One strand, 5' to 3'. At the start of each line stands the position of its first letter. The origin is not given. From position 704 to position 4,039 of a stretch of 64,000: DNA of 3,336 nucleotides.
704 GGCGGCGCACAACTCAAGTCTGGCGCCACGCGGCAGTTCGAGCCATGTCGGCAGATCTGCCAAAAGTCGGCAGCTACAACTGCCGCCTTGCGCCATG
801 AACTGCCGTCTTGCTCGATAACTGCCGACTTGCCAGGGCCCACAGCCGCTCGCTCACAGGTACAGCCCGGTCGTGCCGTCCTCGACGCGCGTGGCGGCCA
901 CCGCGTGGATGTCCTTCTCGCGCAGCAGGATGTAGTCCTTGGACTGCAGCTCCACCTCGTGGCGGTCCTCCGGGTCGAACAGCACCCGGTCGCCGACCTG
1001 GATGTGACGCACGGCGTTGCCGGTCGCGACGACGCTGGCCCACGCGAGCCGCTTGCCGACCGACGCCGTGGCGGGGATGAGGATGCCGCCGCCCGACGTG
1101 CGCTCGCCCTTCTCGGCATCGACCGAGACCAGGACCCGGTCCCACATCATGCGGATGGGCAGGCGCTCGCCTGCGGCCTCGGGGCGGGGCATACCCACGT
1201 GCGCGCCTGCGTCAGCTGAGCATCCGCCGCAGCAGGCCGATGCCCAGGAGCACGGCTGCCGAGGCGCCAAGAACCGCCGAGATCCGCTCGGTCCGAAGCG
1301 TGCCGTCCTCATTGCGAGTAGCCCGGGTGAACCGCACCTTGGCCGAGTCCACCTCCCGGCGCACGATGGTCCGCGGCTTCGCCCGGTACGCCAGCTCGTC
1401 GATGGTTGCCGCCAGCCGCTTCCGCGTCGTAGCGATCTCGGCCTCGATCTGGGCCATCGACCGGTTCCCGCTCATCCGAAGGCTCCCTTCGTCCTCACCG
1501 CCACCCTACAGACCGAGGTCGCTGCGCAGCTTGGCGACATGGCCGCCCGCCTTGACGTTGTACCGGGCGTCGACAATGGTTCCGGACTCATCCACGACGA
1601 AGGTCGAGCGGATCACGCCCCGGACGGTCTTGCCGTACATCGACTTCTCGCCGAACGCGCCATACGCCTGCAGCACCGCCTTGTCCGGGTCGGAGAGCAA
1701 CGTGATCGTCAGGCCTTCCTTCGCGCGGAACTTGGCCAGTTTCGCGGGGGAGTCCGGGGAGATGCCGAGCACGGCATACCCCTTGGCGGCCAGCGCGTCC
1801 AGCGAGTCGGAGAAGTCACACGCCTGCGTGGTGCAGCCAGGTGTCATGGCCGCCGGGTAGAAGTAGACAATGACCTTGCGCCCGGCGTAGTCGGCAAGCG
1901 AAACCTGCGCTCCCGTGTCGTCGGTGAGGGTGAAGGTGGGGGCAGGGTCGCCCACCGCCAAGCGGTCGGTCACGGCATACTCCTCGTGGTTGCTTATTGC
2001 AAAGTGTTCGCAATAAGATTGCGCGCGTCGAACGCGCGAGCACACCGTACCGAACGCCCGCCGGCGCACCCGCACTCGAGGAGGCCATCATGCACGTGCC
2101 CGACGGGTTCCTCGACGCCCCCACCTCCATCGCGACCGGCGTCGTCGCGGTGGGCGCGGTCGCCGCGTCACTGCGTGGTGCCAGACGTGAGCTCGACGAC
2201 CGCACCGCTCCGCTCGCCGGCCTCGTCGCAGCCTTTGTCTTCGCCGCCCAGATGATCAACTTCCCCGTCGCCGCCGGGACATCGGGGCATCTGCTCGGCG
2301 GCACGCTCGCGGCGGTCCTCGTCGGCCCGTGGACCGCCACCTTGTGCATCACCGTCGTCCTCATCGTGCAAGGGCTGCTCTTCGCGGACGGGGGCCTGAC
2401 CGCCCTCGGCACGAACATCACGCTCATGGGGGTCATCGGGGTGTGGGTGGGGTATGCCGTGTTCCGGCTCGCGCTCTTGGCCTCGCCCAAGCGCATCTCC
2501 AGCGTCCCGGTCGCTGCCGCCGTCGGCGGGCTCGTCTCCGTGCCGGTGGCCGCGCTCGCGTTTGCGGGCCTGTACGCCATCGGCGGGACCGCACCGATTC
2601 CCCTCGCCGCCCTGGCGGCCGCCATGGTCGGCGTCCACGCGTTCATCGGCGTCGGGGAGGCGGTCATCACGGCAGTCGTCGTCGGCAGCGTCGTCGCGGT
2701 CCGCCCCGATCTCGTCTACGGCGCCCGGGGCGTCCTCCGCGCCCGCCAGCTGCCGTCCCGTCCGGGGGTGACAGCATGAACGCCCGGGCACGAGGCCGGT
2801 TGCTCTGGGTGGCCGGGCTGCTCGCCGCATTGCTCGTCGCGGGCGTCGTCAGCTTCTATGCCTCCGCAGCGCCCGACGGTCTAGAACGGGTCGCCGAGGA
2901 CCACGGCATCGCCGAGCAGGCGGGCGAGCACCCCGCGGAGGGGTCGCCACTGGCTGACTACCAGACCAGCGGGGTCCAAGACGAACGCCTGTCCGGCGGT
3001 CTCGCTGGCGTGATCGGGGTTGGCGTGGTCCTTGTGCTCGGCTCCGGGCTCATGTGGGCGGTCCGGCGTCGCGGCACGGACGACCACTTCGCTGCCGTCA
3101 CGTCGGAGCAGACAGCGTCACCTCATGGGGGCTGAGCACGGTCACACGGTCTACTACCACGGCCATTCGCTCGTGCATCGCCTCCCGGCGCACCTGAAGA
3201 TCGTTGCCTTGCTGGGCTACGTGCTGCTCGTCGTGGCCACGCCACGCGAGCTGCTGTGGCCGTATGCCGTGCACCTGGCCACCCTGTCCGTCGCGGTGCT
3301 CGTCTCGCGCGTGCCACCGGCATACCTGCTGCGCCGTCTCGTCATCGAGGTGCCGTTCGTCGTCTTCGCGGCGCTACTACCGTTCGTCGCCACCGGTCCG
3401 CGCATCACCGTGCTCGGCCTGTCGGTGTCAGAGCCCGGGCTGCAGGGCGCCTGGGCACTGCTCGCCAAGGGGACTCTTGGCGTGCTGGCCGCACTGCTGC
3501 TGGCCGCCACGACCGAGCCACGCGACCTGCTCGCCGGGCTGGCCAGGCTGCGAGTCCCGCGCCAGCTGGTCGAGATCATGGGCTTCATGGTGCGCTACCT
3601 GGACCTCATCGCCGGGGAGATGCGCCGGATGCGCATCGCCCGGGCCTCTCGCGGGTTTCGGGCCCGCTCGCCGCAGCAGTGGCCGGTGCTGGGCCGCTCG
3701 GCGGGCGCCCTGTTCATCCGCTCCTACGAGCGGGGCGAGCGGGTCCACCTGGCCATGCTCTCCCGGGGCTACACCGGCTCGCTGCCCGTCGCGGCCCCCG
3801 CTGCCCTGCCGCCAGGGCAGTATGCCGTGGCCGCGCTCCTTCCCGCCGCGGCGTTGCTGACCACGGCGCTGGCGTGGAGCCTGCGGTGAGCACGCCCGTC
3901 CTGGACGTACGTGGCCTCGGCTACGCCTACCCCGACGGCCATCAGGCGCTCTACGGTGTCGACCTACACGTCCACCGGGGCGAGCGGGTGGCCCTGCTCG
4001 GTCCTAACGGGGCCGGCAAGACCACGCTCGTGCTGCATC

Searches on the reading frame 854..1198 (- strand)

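Call 20: search_protein_families(library=pfam, proteins=[window:854-1198:-])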
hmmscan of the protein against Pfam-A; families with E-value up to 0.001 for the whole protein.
window:854-1198:- (114 aa): 1 family
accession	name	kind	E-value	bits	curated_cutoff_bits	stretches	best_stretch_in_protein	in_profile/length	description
PF00166.26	Cpn10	-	7.3e-18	64.8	21.1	1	15-100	2-92/93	Chaperonin 10 Kd subunit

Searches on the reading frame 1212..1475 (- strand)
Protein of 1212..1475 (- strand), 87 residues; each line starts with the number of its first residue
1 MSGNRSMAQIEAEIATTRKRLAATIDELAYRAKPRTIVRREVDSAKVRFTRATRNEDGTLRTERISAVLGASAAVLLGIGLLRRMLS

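Call 20: search_protein_families(library=pfam, proteins=[window:1212-1475:-])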
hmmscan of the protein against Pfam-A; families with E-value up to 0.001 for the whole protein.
window:1212-1475:- (87 aa): 1 family
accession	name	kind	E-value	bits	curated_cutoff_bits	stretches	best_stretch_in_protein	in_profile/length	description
PF12277.13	DUF3618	-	8.7e-15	55.1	24.9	1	5-46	2-43/47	Protein of unknown function (DUF3618)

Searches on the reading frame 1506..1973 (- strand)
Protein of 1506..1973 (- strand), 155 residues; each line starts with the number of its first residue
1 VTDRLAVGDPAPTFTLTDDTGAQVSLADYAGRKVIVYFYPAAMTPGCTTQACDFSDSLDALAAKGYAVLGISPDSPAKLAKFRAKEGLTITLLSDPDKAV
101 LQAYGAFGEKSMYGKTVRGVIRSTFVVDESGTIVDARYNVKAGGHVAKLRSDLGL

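Call 20: search_protein_families(library=pfam, proteins=[window:1506-1973:-])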
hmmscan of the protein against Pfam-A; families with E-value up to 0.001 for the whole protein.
window:1506-1973:- (155 aa): 4 families
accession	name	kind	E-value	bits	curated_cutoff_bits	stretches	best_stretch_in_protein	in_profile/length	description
PF00578.27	AhpC-TSA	-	9.8e-40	135.8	26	1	7-134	1-122/124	AhpC/TSA family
PF08534.16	Redoxin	-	5.5e-28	98.1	26.6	1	7-142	2-137/148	Redoxin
PF02630.20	SCO1-SenC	-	5.6e-05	23.6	22.8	1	13-108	3-104/134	SCO1/SenC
PF13911.12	AhpC-TSA_2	-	0.00067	20.4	27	0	54-105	2-53/114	AhpC/TSA antioxidant enzyme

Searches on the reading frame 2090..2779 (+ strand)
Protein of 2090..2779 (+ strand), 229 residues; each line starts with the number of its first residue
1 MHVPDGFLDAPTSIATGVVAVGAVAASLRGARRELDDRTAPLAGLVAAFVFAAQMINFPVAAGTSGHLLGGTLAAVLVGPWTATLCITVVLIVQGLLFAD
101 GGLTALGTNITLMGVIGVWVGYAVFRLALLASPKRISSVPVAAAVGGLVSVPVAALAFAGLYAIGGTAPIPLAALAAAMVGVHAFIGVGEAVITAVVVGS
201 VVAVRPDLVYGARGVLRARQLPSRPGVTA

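Call 20: search_protein_families(library=pfam, proteins=[window:2090-2779:+])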
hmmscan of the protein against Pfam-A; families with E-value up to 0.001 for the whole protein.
window:2090-2779:+ (229 aa): 1 family
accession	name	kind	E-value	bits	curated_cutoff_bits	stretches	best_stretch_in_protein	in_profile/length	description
PF01891.21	CbiM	-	1.3e-59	202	23.1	1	2-208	1-205/205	Cobalt uptake substrate-specific transmembrane region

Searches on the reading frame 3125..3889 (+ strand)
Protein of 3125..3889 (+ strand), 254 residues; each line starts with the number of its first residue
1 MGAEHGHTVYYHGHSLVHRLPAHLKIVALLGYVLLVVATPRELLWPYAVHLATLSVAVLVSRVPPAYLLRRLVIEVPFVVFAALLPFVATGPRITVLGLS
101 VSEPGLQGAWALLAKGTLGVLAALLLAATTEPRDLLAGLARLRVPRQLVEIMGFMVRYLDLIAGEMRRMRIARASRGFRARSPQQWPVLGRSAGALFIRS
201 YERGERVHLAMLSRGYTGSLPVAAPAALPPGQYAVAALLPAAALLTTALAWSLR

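Call 20: search_protein_families(library=pfam, proteins=[window:3125-3889:+])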
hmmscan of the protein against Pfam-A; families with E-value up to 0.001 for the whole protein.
window:3125-3889:+ (254 aa): 1 family
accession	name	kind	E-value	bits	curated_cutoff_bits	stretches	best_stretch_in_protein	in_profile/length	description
PF02361.21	CbiQ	-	3.2e-35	122.2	25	1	15-218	3-210/216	Cobalt transport protein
